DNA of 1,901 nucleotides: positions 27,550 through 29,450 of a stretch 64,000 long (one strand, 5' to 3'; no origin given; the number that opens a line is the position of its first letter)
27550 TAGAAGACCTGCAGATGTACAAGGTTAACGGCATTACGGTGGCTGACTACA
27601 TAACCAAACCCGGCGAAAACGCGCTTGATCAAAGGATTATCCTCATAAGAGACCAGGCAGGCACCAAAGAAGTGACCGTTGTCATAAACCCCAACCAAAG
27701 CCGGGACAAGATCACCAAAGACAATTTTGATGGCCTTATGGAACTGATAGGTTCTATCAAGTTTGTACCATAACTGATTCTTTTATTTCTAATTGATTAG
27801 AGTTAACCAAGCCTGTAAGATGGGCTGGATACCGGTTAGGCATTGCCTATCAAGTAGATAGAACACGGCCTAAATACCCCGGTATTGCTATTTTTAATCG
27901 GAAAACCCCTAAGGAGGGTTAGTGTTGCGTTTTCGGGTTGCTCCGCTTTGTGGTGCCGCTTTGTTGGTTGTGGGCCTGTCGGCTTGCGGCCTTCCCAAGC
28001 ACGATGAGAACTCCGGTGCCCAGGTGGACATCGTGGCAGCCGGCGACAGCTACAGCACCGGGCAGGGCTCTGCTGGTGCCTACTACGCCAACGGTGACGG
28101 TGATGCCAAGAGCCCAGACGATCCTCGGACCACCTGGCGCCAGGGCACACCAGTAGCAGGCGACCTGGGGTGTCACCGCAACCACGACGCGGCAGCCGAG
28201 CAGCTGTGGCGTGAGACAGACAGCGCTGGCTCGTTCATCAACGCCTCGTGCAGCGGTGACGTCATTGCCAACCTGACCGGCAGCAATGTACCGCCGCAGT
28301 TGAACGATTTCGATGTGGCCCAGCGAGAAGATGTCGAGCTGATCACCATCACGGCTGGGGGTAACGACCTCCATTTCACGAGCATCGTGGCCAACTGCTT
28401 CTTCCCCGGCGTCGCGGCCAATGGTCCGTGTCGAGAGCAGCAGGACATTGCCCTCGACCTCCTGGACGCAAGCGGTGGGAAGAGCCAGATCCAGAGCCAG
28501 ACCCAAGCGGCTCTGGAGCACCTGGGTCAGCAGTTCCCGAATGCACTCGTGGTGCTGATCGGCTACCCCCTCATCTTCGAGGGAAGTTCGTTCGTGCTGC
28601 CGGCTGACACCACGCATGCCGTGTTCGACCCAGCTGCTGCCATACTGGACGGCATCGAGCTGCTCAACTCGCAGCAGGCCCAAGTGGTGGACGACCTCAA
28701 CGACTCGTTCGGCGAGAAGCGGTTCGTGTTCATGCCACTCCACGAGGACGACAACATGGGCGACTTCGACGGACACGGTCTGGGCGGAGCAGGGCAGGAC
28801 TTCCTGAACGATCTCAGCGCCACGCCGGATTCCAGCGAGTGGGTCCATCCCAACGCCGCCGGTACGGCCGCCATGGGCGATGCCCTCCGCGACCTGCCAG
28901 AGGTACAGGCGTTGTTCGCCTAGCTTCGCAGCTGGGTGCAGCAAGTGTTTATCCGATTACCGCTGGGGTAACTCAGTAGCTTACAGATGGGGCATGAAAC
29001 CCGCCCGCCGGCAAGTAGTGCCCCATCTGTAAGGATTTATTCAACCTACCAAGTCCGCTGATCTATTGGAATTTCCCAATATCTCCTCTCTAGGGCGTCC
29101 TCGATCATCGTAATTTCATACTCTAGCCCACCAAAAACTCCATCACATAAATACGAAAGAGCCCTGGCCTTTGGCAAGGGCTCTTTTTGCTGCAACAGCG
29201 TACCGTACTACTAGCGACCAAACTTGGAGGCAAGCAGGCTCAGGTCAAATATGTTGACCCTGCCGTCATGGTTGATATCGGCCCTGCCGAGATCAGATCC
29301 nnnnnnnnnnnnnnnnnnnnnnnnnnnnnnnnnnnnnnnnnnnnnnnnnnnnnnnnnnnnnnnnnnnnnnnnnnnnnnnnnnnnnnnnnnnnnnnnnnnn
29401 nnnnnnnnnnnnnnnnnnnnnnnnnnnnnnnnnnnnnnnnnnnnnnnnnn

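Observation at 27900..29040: G+C-rich SGNH lipoprotein gene embedded in ~50% GC DNA: candidate acquisition from a high-GC donor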

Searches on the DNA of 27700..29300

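Call 61: search_rna_families(source=window, start=27700, end=29300, threshold=evalue, max_evalue=5)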
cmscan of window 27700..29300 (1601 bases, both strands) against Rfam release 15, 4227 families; matches with E-value up to 5: 5.
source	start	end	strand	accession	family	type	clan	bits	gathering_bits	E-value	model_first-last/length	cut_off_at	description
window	29110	29184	+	RF02273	FsrA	Gene;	-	18.6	80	0.61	1-83/83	no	FsrA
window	28975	29033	-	RF04224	mir-9229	Gene; miRNA;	-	17.7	71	3.2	1-76/76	no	mir-9229 microRNA precursor family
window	29064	29191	-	RF00516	ylbH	Cis-reg; leader;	-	17.3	50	0.81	1-122/122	no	ylbH leader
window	29129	29189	+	RF02377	SurA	Gene; sRNA;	-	16.2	100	0.13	1-279/279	no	SurA sRNA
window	27959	27992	-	RF02202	UCA1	Gene; lncRNA;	-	13.3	80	3.4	1-75/75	no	Urothelial cancer associated 1 conserved region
